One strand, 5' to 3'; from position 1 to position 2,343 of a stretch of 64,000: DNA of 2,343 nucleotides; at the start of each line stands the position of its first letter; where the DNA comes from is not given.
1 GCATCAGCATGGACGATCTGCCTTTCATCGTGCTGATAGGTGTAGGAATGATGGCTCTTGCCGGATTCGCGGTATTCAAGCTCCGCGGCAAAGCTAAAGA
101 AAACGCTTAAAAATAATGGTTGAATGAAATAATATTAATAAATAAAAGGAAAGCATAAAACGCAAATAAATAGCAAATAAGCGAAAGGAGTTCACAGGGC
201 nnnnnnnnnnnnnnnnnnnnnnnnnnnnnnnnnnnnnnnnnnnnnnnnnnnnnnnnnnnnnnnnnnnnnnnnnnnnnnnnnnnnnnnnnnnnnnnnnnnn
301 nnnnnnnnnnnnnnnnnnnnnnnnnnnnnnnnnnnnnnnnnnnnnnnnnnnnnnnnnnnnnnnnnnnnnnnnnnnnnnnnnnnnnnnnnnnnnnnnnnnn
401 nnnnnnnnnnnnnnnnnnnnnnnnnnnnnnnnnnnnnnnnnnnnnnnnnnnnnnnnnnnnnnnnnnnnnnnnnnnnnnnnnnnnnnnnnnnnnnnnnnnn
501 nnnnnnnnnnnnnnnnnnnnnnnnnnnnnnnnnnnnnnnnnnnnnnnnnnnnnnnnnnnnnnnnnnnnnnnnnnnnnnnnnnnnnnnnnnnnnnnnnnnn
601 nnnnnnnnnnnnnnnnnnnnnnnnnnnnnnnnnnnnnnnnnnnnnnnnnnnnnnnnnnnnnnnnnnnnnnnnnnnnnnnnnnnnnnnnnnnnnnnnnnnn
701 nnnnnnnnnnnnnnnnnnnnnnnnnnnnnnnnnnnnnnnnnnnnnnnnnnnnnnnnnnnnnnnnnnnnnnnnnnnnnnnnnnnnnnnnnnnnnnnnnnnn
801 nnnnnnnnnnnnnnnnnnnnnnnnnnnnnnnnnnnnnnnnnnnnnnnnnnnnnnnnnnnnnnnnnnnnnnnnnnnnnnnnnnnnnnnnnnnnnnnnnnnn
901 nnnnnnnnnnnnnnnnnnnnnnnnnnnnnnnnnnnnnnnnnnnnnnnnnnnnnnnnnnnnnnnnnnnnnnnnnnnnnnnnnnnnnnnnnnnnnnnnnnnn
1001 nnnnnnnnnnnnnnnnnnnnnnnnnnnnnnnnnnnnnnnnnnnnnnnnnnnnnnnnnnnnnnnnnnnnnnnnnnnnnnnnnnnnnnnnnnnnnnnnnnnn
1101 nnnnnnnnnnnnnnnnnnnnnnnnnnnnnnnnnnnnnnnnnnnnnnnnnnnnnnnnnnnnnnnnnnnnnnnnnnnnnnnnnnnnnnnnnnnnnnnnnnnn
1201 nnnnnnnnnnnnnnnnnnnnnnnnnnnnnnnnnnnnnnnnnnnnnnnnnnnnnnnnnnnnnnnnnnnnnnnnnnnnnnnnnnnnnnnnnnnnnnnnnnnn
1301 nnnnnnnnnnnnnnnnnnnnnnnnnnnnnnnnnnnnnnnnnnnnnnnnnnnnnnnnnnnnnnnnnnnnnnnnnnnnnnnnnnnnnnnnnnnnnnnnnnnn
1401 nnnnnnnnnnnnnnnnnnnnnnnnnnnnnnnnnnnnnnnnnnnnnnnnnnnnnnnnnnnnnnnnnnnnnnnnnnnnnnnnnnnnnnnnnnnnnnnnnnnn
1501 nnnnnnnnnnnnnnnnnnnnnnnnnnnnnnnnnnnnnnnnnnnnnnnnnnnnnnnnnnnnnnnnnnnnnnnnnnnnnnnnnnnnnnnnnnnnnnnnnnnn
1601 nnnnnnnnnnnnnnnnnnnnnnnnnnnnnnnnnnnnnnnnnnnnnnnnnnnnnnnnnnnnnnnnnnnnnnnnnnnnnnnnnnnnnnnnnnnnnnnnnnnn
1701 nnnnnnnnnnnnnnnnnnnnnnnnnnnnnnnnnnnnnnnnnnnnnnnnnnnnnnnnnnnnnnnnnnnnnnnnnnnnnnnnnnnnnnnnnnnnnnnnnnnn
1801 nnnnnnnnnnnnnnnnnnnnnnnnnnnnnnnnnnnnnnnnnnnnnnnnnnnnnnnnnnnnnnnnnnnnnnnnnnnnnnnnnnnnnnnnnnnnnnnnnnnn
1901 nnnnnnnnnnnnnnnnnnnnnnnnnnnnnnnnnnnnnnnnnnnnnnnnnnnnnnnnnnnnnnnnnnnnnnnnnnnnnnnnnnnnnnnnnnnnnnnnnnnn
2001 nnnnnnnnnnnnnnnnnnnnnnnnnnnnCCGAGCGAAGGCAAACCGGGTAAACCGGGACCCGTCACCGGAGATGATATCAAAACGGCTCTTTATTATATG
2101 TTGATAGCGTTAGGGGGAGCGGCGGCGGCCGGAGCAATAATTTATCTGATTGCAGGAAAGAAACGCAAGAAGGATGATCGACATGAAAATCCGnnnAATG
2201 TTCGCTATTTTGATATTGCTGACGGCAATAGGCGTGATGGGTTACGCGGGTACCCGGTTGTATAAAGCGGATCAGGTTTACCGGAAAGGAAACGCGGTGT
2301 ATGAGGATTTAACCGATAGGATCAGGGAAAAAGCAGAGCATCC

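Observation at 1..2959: Compact pilus/adhesin locus driven by class B sortases, with an atypical PVTG sorting signal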

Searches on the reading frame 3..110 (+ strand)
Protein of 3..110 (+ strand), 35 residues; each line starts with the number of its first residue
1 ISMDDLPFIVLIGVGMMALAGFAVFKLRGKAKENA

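Call 3: search_protein_families(library=pfam, proteins=[window:3-110:+], max_evalue=0.1)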
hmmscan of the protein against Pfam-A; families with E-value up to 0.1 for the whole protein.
window:3-110:+ (35 aa): 0 families

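Call 4: search_protein_families(library=ncbifam, proteins=[window:3-110:+], max_evalue=0.1)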
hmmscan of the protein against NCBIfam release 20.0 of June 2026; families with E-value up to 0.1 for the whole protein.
window:3-110:+ (35 aa): 1 family
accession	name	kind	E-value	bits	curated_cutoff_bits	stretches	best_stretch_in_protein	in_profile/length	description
TIGR01167.1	LPXTG_anchor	domain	0.07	13.8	15.9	1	7-26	11-30/34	LPXTG cell wall anchor domain-containing protein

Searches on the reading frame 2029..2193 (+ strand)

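Call 50: search_protein_families(library=ncbifam, proteins=[window:2029-2193:+], max_evalue=10)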
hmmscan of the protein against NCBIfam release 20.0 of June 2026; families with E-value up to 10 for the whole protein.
seq(55 aa): 3 families
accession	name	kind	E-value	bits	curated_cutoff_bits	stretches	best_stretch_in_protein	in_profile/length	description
NF041738.1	GG_III-CTERM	domain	0.01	15.7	22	1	22-48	1-27/28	GGIII-like transmembrane region-containing protein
TIGR00861.1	MIP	subfamily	0.093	12.5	171.25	1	17-49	76-108/224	MIP family channel protein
TIGR01167.1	LPXTG_anchor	domain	0.45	11.3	15.9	1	25-48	12-34/34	LPXTG cell wall anchor domain-containing protein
